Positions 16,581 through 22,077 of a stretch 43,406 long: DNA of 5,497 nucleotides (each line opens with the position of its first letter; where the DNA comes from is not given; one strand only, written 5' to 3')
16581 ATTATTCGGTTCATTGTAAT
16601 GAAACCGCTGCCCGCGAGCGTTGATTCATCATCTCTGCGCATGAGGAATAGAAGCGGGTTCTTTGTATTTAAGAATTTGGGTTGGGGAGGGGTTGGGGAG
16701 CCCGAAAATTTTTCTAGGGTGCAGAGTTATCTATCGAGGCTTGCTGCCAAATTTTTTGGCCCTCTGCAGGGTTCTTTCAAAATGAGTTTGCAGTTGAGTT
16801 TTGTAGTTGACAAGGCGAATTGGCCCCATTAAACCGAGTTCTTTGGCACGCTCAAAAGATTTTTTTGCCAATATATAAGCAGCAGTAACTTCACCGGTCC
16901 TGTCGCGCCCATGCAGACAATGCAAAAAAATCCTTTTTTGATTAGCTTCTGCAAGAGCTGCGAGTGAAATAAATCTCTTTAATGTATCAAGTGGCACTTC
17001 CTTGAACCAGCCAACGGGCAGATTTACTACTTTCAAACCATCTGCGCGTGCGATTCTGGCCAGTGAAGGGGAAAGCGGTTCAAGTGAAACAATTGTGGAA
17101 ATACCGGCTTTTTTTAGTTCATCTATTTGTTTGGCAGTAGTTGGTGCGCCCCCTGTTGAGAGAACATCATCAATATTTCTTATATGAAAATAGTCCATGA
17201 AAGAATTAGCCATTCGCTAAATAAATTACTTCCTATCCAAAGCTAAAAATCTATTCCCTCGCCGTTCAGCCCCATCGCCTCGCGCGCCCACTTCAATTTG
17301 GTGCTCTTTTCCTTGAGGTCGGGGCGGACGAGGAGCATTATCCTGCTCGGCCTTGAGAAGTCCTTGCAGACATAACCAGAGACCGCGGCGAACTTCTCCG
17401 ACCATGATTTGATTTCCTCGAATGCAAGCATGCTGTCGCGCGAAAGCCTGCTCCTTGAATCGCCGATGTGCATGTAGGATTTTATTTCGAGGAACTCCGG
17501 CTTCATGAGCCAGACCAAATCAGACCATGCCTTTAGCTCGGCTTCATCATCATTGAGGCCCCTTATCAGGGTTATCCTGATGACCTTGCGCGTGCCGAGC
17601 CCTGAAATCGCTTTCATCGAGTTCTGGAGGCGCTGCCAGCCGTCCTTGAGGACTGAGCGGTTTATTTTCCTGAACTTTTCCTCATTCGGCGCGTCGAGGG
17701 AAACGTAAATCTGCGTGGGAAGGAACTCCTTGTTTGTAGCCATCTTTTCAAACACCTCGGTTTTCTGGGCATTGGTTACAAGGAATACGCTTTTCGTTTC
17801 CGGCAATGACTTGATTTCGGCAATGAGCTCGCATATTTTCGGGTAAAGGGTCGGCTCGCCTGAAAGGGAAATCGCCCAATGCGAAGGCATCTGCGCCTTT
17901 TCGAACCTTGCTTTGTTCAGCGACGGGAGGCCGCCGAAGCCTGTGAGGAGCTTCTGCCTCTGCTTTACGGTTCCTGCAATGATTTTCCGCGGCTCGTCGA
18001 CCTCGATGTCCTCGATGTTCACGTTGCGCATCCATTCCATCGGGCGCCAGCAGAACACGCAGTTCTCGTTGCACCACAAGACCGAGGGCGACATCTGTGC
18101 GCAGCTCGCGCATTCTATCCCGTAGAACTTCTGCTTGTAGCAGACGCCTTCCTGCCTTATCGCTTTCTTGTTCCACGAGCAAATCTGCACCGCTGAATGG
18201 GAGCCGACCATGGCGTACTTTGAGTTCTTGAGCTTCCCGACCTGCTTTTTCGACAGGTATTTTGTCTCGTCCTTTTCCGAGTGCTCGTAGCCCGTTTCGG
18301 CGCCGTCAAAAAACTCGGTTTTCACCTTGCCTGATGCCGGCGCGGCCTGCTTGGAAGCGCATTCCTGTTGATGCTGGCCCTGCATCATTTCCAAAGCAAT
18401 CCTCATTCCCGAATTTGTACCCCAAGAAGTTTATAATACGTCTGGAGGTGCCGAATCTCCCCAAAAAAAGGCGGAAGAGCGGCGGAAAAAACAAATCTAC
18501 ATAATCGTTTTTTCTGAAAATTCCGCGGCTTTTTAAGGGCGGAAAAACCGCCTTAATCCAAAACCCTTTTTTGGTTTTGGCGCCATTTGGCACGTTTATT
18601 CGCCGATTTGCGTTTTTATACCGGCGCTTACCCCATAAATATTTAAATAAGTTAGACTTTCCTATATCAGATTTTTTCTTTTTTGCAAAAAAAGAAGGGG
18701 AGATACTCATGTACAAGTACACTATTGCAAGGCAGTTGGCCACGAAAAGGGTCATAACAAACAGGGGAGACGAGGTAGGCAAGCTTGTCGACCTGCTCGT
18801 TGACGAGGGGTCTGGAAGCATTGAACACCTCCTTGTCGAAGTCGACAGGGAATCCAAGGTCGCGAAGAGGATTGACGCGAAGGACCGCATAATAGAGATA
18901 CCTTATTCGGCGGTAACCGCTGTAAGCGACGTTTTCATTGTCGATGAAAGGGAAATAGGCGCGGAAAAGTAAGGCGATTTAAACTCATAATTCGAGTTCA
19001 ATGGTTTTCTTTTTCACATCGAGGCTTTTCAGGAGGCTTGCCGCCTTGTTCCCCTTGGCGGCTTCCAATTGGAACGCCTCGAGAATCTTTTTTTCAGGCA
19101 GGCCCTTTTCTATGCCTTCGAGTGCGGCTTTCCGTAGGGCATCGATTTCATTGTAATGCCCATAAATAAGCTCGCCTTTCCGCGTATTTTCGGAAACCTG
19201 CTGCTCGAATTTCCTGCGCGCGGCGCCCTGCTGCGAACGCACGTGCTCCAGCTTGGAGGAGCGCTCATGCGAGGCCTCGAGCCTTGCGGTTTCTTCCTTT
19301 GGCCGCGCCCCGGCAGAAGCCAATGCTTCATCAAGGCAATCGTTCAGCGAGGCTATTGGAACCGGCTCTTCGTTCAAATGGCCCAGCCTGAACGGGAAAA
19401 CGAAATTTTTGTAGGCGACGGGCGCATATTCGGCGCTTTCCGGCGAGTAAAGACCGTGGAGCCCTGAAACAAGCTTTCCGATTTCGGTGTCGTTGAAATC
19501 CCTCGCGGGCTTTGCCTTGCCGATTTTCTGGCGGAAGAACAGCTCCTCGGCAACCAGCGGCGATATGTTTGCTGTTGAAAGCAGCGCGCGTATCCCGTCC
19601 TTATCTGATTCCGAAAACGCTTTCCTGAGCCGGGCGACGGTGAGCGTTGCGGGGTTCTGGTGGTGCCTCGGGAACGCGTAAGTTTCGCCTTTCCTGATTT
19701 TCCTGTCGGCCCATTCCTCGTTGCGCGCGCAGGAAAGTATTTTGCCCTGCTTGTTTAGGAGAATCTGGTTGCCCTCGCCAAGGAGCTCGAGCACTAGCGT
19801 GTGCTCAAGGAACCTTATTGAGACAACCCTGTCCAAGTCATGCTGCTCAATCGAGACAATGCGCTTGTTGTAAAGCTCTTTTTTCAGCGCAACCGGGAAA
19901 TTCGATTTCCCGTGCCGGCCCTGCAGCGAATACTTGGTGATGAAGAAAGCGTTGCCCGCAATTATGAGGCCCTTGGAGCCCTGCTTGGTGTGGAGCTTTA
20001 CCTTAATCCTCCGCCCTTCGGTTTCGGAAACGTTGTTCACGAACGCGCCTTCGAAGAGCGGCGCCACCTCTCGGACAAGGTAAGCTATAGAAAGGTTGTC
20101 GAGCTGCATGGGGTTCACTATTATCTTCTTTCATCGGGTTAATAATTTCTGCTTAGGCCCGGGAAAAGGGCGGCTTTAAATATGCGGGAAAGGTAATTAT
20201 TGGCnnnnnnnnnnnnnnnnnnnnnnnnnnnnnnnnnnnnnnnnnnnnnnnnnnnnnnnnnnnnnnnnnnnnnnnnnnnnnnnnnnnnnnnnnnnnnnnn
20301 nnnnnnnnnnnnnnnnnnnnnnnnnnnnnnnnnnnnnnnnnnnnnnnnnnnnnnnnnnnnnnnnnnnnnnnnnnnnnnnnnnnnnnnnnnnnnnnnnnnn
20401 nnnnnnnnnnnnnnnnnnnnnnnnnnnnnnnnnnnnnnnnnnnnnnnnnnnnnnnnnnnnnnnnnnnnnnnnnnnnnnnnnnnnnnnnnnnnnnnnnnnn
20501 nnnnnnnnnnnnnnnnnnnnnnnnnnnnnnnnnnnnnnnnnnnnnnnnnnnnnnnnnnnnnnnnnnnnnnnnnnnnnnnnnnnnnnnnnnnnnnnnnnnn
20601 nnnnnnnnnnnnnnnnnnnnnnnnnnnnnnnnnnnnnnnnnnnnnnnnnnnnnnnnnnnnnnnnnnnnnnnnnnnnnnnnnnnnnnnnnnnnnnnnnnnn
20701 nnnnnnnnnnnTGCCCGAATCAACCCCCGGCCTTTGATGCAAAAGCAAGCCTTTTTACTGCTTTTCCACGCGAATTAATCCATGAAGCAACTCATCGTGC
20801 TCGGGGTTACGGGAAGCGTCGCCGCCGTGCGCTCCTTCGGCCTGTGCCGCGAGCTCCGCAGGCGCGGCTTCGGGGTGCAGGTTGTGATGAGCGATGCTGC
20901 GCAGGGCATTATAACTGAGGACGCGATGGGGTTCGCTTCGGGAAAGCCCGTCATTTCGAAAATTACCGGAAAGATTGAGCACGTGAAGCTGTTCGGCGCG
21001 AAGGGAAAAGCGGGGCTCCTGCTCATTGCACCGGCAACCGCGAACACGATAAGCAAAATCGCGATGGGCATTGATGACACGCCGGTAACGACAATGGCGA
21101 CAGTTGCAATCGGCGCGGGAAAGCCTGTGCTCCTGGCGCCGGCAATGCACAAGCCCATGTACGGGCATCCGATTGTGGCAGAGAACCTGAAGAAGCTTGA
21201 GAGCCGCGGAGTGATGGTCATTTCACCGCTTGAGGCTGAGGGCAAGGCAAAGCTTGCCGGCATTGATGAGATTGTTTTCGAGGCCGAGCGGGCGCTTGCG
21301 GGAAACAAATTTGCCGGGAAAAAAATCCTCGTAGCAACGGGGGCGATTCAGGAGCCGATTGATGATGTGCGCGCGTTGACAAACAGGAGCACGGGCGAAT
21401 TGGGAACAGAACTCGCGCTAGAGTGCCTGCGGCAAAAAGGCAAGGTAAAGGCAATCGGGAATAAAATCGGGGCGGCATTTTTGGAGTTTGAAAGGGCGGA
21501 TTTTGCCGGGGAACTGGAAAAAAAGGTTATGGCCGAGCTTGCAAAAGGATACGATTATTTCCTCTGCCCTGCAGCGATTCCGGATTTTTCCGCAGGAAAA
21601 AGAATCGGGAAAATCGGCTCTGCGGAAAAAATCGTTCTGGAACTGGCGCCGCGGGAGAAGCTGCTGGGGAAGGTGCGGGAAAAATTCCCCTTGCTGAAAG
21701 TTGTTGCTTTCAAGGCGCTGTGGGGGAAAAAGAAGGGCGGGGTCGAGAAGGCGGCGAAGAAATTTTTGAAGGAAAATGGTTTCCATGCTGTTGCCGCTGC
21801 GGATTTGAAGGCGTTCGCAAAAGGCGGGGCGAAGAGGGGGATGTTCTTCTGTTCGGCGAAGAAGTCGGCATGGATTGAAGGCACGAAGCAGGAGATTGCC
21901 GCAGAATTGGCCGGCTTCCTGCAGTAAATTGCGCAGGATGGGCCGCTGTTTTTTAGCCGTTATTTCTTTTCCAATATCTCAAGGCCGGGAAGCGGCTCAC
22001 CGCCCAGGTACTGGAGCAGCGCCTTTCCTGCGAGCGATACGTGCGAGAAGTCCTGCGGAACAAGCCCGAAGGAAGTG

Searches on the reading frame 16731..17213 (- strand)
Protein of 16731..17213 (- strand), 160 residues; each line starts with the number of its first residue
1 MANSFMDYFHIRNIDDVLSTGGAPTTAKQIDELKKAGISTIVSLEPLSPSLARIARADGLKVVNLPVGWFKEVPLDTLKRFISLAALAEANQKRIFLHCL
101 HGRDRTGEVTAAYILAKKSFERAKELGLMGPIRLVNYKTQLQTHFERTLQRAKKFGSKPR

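Call 64: search_protein_families(library=pfam, proteins=[window:16731-17213:-], max_evalue=0.00001)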
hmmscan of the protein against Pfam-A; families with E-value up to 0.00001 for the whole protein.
window:16731-17213:- (160 aa): 4 families
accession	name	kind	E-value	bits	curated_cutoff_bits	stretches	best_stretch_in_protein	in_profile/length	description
PF22785.1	Tc-R-P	-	9.5e-10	39.4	27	1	25-115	11-102/106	Polymorphic toxin system, DSP-PTPase phosphatase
PF22784.1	PTP-SAK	-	5.3e-09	36.7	27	1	19-124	13-118/153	Swiss Army Knife protein, DSP-PTPase phosphatase domain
PF00782.25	DSPc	-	2.8e-07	30.8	33.5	1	32-122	13-103/133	Dual specificity phosphatase, catalytic domain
PF22741.1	PTP-NADK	-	1.3e-06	28.4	27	1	18-114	30-129/163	DSP-PTPase phosphatase fused to NAD+ Kinase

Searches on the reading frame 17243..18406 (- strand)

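Call 65: search_protein_families(library=pfam, proteins=[window:17243-18406:-], max_evalue=0.00001)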
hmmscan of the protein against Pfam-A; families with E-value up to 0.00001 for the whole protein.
window:17243-18406:- (387 aa): 2 families
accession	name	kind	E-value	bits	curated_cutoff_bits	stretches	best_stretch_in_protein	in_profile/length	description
PF04055.27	Radical_SAM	-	7.3e-19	69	29.5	1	111-290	6-160/166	Radical SAM superfamily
PF08608.17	Wyosine_form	-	8.9e-15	55.1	22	1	302-360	3-62/63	Wyosine base formation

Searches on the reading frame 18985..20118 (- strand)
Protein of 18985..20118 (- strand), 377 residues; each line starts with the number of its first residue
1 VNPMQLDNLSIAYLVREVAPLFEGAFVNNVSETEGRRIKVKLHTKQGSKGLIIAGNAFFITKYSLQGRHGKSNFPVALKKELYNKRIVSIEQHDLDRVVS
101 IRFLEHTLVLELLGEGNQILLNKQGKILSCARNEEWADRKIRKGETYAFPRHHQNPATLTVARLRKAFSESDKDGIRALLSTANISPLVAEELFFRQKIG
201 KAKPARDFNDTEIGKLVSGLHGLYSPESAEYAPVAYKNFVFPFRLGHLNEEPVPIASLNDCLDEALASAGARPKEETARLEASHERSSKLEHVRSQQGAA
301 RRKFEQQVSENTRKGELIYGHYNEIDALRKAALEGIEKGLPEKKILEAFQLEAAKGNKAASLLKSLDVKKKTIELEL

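Call 65: search_protein_families(library=pfam, proteins=[window:18985-20118:-], max_evalue=0.00001)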
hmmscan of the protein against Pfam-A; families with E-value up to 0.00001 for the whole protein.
window:18985-20118:- (377 aa): 1 family
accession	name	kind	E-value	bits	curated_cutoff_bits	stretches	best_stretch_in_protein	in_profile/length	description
PF05833.16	NFACT_N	-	8.1e-32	111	31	1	7-339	1-353/456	NFACT N-terminal and middle domains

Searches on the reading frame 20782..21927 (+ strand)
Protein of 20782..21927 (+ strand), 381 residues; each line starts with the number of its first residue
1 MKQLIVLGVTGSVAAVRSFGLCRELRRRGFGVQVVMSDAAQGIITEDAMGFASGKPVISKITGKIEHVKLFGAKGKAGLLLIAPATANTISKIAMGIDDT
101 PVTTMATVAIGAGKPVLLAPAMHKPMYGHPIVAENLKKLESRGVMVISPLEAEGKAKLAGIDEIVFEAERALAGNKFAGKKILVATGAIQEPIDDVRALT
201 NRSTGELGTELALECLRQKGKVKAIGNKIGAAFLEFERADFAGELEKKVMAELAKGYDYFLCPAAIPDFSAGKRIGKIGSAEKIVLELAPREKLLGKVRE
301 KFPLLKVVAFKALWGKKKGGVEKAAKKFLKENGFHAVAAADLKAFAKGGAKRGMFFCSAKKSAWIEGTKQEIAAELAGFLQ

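Call 65: search_protein_families(library=pfam, proteins=[window:20782-21927:+], max_evalue=0.00001)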
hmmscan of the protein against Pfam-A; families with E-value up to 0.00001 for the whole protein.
window:20782-21927:+ (381 aa): 2 families
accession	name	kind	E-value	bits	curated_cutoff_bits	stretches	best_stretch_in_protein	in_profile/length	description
PF02441.25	Flavoprotein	-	6.8e-29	101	22.7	1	5-165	3-155/162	Flavoprotein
PF04127.22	DFP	-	5.8e-22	78.8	22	1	178-344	2-171/186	DNA/pantothenate metabolism flavoprotein C-terminal domain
